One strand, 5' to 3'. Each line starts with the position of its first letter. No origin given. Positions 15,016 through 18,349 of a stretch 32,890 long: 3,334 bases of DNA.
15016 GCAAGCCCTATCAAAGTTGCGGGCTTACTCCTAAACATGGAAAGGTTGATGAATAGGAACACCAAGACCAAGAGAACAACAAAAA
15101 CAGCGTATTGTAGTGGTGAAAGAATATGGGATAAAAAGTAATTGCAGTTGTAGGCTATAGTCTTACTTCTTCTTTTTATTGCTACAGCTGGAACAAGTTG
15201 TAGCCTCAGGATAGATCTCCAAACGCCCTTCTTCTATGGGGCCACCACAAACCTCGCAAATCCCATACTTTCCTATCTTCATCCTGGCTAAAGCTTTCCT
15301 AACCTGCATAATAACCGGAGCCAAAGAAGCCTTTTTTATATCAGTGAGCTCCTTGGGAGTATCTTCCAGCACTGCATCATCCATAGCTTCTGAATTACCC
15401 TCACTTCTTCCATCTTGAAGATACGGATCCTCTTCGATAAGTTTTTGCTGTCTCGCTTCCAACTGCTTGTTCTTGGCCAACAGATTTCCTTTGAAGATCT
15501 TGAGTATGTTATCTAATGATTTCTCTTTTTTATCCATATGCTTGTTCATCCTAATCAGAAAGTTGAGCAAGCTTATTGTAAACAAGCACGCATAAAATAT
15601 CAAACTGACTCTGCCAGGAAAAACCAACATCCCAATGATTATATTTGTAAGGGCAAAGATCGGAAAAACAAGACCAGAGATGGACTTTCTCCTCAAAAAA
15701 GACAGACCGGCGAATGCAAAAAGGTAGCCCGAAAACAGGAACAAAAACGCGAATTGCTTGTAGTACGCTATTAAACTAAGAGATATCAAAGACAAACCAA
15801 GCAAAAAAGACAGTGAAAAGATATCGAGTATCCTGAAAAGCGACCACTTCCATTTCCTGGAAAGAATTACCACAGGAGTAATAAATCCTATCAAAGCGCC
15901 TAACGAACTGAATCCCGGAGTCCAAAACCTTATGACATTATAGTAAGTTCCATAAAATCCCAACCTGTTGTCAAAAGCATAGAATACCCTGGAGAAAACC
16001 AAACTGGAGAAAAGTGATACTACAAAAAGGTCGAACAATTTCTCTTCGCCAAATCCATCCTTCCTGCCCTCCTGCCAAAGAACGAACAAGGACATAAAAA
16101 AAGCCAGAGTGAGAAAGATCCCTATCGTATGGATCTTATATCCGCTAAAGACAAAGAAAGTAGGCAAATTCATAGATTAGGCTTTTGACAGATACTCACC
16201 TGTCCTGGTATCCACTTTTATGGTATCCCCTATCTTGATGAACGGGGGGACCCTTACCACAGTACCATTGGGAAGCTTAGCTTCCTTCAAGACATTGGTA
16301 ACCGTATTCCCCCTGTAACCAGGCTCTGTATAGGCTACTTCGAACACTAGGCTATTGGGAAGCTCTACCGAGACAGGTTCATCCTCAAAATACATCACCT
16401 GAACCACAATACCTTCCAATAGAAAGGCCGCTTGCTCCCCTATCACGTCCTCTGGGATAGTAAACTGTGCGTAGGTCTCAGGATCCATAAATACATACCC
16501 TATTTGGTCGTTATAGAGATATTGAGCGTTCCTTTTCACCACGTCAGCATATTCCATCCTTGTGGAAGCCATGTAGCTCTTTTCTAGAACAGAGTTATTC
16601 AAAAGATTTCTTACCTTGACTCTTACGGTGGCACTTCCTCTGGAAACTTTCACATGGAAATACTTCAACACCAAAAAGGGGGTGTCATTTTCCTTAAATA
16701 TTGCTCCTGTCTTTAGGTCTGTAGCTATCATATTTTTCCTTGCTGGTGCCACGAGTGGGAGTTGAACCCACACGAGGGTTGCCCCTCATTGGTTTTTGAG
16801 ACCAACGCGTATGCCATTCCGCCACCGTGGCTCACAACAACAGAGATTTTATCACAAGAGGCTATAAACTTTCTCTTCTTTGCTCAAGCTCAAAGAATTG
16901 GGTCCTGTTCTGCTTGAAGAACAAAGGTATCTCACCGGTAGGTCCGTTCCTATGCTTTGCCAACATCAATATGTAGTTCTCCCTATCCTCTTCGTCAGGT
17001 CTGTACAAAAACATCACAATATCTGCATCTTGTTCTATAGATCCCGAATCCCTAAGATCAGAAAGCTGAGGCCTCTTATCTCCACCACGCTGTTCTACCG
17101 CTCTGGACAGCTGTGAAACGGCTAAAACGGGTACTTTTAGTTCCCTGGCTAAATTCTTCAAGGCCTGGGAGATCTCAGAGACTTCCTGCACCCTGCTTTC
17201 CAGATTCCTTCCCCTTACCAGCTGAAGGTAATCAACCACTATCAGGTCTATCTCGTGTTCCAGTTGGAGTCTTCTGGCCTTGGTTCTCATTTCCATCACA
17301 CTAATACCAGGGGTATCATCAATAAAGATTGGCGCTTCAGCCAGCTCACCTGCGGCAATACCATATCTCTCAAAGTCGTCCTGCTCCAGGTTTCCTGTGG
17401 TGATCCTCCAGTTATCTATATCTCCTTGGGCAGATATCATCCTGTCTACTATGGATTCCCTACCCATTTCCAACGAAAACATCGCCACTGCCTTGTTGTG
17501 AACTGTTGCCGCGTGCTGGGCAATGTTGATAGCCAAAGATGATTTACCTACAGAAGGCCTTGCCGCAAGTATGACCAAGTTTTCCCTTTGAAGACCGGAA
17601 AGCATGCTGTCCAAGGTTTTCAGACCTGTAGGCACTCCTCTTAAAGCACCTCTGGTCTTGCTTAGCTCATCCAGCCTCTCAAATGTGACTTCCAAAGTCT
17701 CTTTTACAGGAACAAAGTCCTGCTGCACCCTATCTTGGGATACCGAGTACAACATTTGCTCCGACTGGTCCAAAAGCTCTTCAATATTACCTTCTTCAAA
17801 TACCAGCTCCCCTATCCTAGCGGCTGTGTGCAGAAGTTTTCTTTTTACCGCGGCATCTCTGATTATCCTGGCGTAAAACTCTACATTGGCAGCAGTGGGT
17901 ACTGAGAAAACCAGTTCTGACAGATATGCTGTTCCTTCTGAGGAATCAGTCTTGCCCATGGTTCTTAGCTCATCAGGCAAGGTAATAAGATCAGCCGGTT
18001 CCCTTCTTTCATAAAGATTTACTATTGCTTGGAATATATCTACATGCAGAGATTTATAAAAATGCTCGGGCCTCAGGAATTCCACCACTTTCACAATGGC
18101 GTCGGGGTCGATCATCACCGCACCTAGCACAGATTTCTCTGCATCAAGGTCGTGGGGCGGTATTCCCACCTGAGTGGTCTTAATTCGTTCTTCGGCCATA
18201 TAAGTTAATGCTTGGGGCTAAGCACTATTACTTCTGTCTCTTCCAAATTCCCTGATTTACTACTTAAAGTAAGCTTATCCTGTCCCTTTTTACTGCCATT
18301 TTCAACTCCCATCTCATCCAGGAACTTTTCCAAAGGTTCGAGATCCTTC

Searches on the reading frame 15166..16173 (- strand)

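Call 72: search_protein_families(library=pfam, proteins=[window:15166-16173:-], max_evalue=0.0001)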
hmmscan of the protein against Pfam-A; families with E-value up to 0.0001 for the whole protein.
window:15166-16173:- (336 aa): 2 families
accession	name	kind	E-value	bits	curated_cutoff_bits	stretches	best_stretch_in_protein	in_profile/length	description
PF01790.23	LGT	-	1.8e-14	54.1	24.9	1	5-129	2-125/240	Prolipoprotein diacylglyceryl transferase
PF01258.23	zf-dskA_traR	-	7.8e-10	39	24.9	1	301-333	1-33/36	Prokaryotic dksA/traR C4-type zinc finger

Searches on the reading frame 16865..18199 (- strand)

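Call 72: search_protein_families(library=pfam, proteins=[window:16865-18199:-], max_evalue=0.0001)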
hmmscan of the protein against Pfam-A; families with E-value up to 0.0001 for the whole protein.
window:16865-18199:- (445 aa): 4 families
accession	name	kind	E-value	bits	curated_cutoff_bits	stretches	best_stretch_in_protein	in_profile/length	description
PF03796.21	DnaB_C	-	2.9e-99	332.1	27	1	188-435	1-253/255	DnaB-like helicase C terminal domain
PF00772.26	DnaB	-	1e-33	115.9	23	1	14-115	2-103/103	DnaB-like helicase N terminal domain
PF13481.12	AAA_25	-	1.9e-15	57.5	27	1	195-365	21-191/195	AAA domain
PF06745.19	ATPase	-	3.3e-05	23.8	26.6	1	189-368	1-168/231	KaiC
